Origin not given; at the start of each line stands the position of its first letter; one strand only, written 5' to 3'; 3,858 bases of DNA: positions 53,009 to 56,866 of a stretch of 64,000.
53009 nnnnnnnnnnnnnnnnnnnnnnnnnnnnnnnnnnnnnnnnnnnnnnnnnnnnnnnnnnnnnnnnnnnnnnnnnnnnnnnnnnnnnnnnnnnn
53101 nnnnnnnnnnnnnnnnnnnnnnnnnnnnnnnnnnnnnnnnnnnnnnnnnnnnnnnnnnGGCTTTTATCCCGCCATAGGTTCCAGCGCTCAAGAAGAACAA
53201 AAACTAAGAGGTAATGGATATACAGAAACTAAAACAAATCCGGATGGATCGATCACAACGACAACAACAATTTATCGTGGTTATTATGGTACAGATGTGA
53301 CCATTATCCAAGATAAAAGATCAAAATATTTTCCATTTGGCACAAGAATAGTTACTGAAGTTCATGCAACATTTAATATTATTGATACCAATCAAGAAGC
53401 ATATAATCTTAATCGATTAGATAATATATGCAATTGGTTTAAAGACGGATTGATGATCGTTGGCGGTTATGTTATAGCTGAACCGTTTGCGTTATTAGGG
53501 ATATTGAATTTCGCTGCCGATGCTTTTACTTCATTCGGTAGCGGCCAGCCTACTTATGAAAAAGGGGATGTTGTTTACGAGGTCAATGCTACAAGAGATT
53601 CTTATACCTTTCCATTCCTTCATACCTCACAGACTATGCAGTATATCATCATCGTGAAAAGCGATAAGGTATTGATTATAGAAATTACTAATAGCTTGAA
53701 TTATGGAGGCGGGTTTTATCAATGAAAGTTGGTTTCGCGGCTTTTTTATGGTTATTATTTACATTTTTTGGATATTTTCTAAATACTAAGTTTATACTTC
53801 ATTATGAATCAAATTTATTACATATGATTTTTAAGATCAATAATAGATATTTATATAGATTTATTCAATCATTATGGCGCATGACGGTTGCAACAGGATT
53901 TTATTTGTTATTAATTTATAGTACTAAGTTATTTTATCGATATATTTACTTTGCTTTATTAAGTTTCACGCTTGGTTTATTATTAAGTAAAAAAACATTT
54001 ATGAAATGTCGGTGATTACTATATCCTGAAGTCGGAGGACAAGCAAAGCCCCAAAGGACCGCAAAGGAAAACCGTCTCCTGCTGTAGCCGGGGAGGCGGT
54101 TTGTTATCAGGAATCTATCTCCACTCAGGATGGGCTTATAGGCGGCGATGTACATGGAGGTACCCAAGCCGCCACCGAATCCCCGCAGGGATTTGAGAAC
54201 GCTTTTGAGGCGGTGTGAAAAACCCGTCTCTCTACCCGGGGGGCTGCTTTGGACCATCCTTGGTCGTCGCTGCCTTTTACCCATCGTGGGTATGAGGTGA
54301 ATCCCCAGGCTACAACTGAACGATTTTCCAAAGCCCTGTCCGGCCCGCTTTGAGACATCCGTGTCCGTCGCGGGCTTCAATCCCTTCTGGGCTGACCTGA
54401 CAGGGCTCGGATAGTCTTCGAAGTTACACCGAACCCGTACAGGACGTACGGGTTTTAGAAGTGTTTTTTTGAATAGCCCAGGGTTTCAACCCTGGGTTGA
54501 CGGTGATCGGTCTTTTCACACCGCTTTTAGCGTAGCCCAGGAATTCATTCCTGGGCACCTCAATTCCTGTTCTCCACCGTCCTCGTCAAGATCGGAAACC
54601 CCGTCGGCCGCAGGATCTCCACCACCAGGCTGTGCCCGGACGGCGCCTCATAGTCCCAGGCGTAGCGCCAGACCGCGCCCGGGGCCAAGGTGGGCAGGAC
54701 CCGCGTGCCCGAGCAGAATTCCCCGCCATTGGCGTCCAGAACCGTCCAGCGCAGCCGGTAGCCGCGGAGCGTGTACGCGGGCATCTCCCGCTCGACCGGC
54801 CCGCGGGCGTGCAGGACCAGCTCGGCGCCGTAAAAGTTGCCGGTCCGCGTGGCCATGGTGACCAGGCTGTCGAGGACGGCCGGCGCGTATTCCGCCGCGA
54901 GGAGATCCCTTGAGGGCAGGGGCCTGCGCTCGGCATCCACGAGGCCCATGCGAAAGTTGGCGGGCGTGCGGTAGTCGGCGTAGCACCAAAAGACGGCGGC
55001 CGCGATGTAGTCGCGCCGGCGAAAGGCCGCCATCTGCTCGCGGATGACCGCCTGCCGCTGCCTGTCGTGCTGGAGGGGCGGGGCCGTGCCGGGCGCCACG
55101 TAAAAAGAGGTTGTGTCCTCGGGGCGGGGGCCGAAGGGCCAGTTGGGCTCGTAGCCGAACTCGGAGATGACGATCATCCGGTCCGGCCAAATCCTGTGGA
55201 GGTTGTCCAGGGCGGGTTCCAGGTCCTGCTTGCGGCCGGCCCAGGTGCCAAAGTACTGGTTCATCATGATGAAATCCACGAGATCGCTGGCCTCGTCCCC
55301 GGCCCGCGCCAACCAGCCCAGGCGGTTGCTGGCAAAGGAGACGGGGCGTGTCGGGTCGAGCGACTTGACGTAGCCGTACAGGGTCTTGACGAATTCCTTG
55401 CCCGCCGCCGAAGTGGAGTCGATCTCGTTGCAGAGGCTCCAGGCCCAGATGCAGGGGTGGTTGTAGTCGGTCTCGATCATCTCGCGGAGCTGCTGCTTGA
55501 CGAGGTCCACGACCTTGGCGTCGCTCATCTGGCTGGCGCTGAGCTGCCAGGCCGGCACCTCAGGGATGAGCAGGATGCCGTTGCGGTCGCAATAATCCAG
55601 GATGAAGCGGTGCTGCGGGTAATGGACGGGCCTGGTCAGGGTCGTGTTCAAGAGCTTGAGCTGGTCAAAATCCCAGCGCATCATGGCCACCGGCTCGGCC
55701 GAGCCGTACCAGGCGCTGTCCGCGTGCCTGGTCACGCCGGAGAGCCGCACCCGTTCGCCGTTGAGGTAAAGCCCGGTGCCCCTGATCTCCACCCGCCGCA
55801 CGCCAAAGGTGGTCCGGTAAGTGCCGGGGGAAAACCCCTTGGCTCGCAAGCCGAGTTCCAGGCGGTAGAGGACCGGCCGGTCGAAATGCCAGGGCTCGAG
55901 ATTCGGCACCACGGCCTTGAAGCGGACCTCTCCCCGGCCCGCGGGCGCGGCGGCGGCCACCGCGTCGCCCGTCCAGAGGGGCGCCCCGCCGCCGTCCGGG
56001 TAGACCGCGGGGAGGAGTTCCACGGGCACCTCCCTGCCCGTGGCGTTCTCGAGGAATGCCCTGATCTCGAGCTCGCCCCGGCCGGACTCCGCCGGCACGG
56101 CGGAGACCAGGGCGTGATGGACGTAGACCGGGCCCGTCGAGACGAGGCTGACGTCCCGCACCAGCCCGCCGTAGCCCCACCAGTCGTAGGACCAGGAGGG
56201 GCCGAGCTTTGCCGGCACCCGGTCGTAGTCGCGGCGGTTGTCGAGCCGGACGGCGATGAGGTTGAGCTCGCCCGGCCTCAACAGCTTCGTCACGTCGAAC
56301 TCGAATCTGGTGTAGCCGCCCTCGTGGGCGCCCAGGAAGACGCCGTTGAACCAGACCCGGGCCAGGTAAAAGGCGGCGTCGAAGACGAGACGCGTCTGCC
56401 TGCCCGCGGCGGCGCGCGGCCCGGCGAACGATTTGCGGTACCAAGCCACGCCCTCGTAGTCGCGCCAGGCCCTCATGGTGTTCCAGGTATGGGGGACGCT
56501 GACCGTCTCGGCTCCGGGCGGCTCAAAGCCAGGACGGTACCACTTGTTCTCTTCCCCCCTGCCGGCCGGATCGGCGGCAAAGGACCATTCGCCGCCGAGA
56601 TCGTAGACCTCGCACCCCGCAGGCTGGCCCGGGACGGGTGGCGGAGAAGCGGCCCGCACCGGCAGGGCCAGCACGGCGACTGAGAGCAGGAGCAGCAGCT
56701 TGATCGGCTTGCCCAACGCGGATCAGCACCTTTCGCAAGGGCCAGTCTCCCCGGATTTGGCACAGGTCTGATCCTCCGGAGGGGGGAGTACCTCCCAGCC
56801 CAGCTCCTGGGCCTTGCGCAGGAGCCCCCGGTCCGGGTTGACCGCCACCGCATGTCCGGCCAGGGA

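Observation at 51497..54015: Orphan RHS C-terminal module with low-GC toxin tip and immunity gene, butted against spoIID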

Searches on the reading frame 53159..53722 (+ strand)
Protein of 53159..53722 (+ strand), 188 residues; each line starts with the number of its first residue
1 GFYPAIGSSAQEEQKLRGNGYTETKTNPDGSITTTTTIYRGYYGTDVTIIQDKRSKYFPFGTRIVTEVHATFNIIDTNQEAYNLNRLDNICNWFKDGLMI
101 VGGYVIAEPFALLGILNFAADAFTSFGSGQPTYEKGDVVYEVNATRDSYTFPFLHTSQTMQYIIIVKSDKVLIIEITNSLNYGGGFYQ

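Call 6: search_protein_families(library=pfam, proteins=[window:53159-53722:+], max_evalue=1)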
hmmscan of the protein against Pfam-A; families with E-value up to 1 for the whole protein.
window:53159-53722:+ (188 aa): 1 family
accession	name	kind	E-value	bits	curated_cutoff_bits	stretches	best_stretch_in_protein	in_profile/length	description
PF19079.5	CFSR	-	0.04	14.6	27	1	11-44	8-41/49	Collagen-flanked surface repeat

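Call 7: search_protein_families(library=ncbifam, proteins=[window:53159-53722:+], max_evalue=1)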
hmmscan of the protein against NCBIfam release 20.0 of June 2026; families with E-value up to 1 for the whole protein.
window:53159-53722:+ (188 aa): 0 families

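Call 12: find_homologous_proteins(query=window:53159-53722:+, max_evalue=0.01)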
Query window:53159-53722:+ (188 aa): 1 proteins with E <= 0.01 among 29 candidates.
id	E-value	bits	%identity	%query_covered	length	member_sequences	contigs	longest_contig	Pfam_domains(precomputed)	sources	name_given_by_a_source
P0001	1.8e-65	238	97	59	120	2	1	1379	-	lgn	-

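Call 16: find_encoding_contigs(protein=P0001, flank=10000)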
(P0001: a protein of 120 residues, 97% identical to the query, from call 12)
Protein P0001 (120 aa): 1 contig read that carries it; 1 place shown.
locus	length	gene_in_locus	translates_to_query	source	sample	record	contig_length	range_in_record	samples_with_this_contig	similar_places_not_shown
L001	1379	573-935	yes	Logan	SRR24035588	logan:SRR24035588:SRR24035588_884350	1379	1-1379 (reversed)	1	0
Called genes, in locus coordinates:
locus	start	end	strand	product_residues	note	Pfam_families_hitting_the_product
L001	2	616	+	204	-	?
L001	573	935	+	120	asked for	-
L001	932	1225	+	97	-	-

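Call 21: search_protein_representatives(protein=window:53159-53722:+)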
Query: 188 residues. Proteins with E-value up to 0.001 (for the whole library): 3; up to 1e-10: 2; up to 1e-30: 1. The best 3 are listed.
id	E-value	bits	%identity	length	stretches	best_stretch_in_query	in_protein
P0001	5.6e-66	238.0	97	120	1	79-188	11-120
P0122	6.8e-11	58.5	47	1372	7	7-43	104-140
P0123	1.9e-06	44.0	33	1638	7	54-98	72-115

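Call 22: predict_structure(protein=window:53159-53722:+)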
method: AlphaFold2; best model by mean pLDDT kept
length: 188 residues; sequences in the alignment: 1
mean_pLDDT: 32.1   pTM: 0.22
mean pLDDT of the five models: 32.1, 32.0, 31.8, 31.1, 29.8
residues with pLDDT >= 90: 0; 70-90: 0; 50-70: 5; < 50: 183
segments of 3 or more residues with pLDDT < 50: 1-24, 30-188
pLDDT, mean of each block of 10 residues (from residue 1): 32 39 51 42 31 29 28 27 28 30 28 31 29 29 24 27 39 38 29
secondary structure, 60 per line:
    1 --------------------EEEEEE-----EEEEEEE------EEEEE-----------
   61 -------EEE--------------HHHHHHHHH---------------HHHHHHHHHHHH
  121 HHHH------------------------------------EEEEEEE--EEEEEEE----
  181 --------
elements in order: E21-26 E32-38 E45-49 E68-70 H85-93 H109-124 E161-167 E170-176
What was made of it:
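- The tip could not be modelled (pLDDT 32, call 22).
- Tried and rejected: The single-sequence AF2 model of the tip failed (pLDDT 32), so no fold search of the tip was attempted (call 22).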

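Call 42: search_solved_structures(query=window:53162-53722:+, max_evalue=10)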
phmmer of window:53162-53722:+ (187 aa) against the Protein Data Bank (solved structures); distinct sequences matched with E-value up to 10: 14.
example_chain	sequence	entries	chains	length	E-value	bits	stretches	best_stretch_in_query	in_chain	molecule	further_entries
8jgc_A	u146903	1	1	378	0.015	18.1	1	85-101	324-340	LOV domain-containing protein,2-dehydro-3-deoxyphosphogluconate aldolase/4-hydroxy-2-oxogl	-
11kc_a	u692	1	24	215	0.5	13.2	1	86-110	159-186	Designed nanoparticle O43-B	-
8szz_I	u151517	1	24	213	0.67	12.8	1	85-101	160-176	O32-ZL4 Component B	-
8ed3_A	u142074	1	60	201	0.9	12.4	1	85-101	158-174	Designed I3-01 icosahedron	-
1wa3_A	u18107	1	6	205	0.94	12.3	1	85-101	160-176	2-KETO-3-DEOXY-6-PHOSPHOGLUCONATE ALDOLASE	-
1vlw_A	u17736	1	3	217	1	12.2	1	85-101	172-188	2-dehydro-3-deoxyphosphogluconate aldolase/4-hydroxy-2-oxoglutarate aldolase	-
8e01_A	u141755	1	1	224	1.1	12.2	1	85-101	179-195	2-dehydro-3-deoxyphosphogluconate aldolase/4-hydroxy-2-oxoglutarate aldolase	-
9ubr_A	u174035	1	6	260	1.3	11.8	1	85-101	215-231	PrAC-5350A,2-dehydro-3-deoxyphosphogluconate aldolase/4-hydroxy-2-oxoglutarate aldolase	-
5kp9_B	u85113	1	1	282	1.4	11.8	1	85-101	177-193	EPN-01*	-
8a8n_A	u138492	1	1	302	1.6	11.6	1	85-101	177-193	EPN-pX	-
8jga_A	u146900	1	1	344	1.6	11.6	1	85-101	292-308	Peptidyl-prolyl cis-trans isomerase FKBP1A,2-dehydro-3-deoxyphosphogluconate aldolase/4-hy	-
9uaq_A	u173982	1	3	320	1.8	11.4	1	85-101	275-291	H3-PrAC-5350A,2-dehydro-3-deoxyphosphogluconate aldolase/4-hydroxy-2-oxoglutarate aldolase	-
9dnd_B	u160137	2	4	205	1.8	11.4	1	85-102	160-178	Pseudosymmetric protein nanocages GI4 B Chain | Pseudosymmetric protein nanocage GI9-F7 B chain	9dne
9ucl_A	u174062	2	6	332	1.9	11.3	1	85-101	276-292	H3-PrAC-5350A,2-dehydro-3-deoxyphosphogluconate aldolase/4-hydroxy-2-oxoglutarate aldolase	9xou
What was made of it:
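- On Rhs/YD-repeat polymorphic toxin (complete effector): Toxicity is unknown, and there is no family or fold assignment (calls 6, 7, 22, 42).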

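Call 48: search_protein_families(library=padloc, proteins=[window:53162-53722:+], max_evalue=1)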
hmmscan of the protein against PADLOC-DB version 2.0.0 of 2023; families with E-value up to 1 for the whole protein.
window:53162-53722:+ (187 aa): 0 families

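Call 49: search_protein_families(library=phrogs, proteins=[window:53162-53722:+], max_evalue=1)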
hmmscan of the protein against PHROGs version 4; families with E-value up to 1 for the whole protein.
window:53162-53722:+ (187 aa): 1 family
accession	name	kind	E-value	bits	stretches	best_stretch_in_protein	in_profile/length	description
phrog_4544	-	unknown function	0.87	9.6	0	21-37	319-335/501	-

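Call 57: search_protein_families(library=pfam, proteins=[P0122, P0123], max_evalue=0.001)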
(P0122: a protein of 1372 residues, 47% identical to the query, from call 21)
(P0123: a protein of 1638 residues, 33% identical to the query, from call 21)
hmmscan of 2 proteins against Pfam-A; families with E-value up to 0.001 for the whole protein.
P0122 (1372 aa): 18 families
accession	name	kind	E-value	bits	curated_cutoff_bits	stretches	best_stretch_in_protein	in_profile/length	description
PF17210.9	SdrD_B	-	4.2e-176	574.9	29.7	8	589-666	2-79/112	SdrD B-like domain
PF13620.12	CarboxypepD_reg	-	2.4e-72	239.7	32.3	8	503-552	6-55/82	Carboxypeptidase regulatory-like domain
PF17802.7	SpaA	-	6.2e-54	180.6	23.1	7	610-676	15-85/91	Prealbumin-like fold domain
PF24025.1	Ig_DR_A0283-like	-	8.6e-42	142.1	27.1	6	109-160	16-67/102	DR_A0283-like, Ig-like domain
PF17963.7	Big_9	-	1.1e-39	135.7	23.6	2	1075-1162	1-89/89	Bacterial Ig domain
PF13715.12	CarbopepD_reg_2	-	2.2e-37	127.4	32.2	6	508-550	11-50/88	CarboxypepD_reg-like domain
PF17892.7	Cadherin_5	-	2.9e-28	98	26.5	2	1075-1163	2-97/98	Cadherin-like domain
PF23193.1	NOMO_3rd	-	4.6e-23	82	27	0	23-55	52-84/120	NOMO third transthyretin-like domain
PF11974.14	bMG3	-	1.5e-21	76.7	34.9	0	115-166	28-86/103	Bacterial alpha-2-macroglobulin MG3 domain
PF09430.16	EMC7_beta-sandw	-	3.9e-21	75.9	26.6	0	17-55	8-45/122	ER membrane protein complex subunit 7, beta-sandwich domain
PF22898.2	NOMO1-like_1st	-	2e-20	73.1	27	0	13-63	9-60/85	BOS complex subunit NOMO1-like, first beta sandwich domain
PF24421.1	Ig_J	-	4.8e-16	59.2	29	0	722-755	51-83/104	Tip attachment protein J, Ig-like domain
PF07495.19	Y_Y_Y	-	3.8e-15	56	26.6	0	622-651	18-45/65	Y_Y_Y domain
PF17803.7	Cadherin_4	-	4.2e-15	56.5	25.1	1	1075-1131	11-71/71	Bacterial cadherin-like domain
PF18962.6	Por_Secre_tail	-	6.5e-10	39.6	27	1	1297-1370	3-74/75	Secretion system C-terminal sorting domain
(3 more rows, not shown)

P0123 (1638 aa): 6 families
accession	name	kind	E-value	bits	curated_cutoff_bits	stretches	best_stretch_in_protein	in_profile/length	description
PF17803.7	Cadherin_4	-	7.5e-112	366.4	25.1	10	1082-1151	2-71/71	Bacterial cadherin-like domain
PF17963.7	Big_9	-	8.7e-70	232.1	23.6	10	1091-1182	1-89/89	Bacterial Ig domain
PF17892.7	Cadherin_5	-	2.2e-27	95.2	26.5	1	1090-1184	1-98/98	Cadherin-like domain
PF00353.25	HemolysinCabind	-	1.2e-18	67.1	23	2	1490-1524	1-35/36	RTX calcium-binding nonapeptide repeat (4 copies)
PF15490.12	Ten1_2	-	2e-06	27.9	27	0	890-935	14-59/117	Telomere-capping, CST complex subunit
PF03909.22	BSD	-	5.8e-05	23.4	24.6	0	823-846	4-27/58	BSD domain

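Call 80: search_dna_similar(query=window:53162-53722:+, collection=plasmids, mode=protein, max_evalue=0.01, max_rows=10)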
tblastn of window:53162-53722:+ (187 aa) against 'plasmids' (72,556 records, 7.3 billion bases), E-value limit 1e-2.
No match.

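Call 81: search_dna_similar(query=window:53162-53722:+, collection=phages, mode=protein, max_evalue=0.01, max_rows=10)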
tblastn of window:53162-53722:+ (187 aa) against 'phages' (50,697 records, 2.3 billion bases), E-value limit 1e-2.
No match.

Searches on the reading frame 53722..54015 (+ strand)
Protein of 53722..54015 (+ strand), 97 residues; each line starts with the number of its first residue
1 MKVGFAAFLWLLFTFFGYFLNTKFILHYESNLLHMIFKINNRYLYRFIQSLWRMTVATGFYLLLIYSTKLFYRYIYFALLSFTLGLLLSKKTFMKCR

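Call 6: search_protein_families(library=pfam, proteins=[window:53722-54012:+], max_evalue=1)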
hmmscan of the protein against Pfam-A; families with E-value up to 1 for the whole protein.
window:53722-54012:+ (97 aa): 2 families
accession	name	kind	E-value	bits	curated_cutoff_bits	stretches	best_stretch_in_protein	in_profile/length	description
PF23540.2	DesK_N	-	0.072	13.7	24.8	1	3-94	12-105/151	DesK N-terminal domain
PF07379.16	DUF1494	-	0.19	12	24.3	1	8-76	16-83/179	Protein of unknown function (DUF1494)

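Call 7: search_protein_families(library=ncbifam, proteins=[window:53722-54012:+], max_evalue=1)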
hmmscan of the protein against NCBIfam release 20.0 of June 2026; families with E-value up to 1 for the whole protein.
window:53722-54012:+ (97 aa): 0 families

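Call 24: find_encoding_contigs(protein=window:53722-54015:+, flank=10000, max_places=10)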
Protein window:53722-54015:+ (97 aa): 3 contigs read that carry it; 3 places shown.
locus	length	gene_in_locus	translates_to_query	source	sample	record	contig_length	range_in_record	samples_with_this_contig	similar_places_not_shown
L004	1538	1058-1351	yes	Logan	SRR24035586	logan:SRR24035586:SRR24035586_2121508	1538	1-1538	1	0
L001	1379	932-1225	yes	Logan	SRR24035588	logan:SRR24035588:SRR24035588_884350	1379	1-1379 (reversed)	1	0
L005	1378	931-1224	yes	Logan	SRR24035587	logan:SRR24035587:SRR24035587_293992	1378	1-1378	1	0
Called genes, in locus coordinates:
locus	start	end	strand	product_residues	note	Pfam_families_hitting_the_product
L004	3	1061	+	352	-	?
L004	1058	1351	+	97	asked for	-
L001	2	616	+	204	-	?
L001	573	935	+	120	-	-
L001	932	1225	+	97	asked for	-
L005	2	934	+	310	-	?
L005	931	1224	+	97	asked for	-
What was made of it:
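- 53722..54015 (+): Putative immunity gene: 97 aa, hydrophobic segments, strongly basic, GC 23%. Its ATG overlaps the toxin stop (ATGA). The exact protein is also present in three Logan assemblies, SRR24035586-88 (call 24).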

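Call 48: search_protein_families(library=padloc, proteins=[window:53722-54012:+], max_evalue=1)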
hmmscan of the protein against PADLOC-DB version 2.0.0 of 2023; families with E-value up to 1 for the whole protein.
window:53722-54012:+ (97 aa): 0 families

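Call 49: search_protein_families(library=phrogs, proteins=[window:53722-54012:+], max_evalue=1)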
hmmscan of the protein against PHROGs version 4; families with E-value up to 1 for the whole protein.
window:53722-54012:+ (97 aa): 0 families

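Call 83: search_dna_similar(query=window:53722-54012:+, collection=plasmids, mode=protein, max_evalue=0.01, max_rows=10)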
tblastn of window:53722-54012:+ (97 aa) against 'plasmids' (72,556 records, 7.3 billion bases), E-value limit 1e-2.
No match.

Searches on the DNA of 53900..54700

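Call 29: search_rna_families(source=window, start=53900, end=54700, threshold=evalue, max_evalue=1)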
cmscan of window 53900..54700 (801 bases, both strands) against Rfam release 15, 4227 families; matches with E-value up to 1: 2.
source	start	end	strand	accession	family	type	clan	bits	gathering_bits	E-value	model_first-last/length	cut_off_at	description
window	54460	54496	-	RF01687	Acido-Lenti-1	Gene; sRNA;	-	26.5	37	0.00079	1-46/46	no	Acido-Lenti-1 RNA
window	54520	54555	-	RF01687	Acido-Lenti-1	Gene; sRNA;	-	24.6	37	0.0027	1-46/46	no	Acido-Lenti-1 RNA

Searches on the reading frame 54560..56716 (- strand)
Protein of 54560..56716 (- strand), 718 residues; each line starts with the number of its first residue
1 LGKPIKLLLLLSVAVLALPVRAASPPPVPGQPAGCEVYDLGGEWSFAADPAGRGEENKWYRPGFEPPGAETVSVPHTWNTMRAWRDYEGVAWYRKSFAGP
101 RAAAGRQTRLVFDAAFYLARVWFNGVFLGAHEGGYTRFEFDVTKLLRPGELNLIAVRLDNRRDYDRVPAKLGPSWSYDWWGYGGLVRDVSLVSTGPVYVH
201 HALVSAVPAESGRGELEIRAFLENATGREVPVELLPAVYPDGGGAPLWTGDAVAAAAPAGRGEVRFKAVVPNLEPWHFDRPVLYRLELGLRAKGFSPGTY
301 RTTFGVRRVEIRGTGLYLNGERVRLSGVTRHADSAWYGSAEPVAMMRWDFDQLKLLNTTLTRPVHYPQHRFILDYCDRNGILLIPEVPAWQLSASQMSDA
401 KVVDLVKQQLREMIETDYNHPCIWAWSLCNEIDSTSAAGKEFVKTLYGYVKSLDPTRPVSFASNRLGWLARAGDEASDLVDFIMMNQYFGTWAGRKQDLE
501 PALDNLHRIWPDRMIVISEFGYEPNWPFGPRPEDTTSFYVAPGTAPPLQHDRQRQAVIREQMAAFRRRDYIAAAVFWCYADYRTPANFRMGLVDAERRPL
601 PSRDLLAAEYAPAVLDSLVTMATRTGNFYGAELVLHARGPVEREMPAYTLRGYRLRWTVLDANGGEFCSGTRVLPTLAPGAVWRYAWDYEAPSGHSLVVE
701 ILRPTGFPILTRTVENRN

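Call 31: search_protein_families(library=pfam, proteins=[window:54560-56716:-], max_evalue=0.1)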
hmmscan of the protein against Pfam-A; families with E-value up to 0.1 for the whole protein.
window:54560-56716:- (718 aa): 5 families
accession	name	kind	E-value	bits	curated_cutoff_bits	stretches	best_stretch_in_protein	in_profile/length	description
PF02836.23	Glyco_hydro_2_C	-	4.5e-32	111.8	21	1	309-609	1-296/302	Glycosyl hydrolases family 2, TIM barrel domain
PF02837.24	Glyco_hydro_2_N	-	2e-22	80.4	28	1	39-193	3-167/169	Glycosyl hydrolases family 2, sugar binding domain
PF22666.2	Glyco_hydro_2_N2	-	2.3e-08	34.7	27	1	91-166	50-125/167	Glycosyl hydrolase 2 galactose-binding domain-like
PF13364.12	BetaGal_ABD2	-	0.0012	20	23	1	55-160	3-108/112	Beta-galactosidase second all-beta domain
PF00703.27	Glyco_hydro_2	-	0.0012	20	23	1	209-307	13-109/109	Glycosyl hydrolases family 2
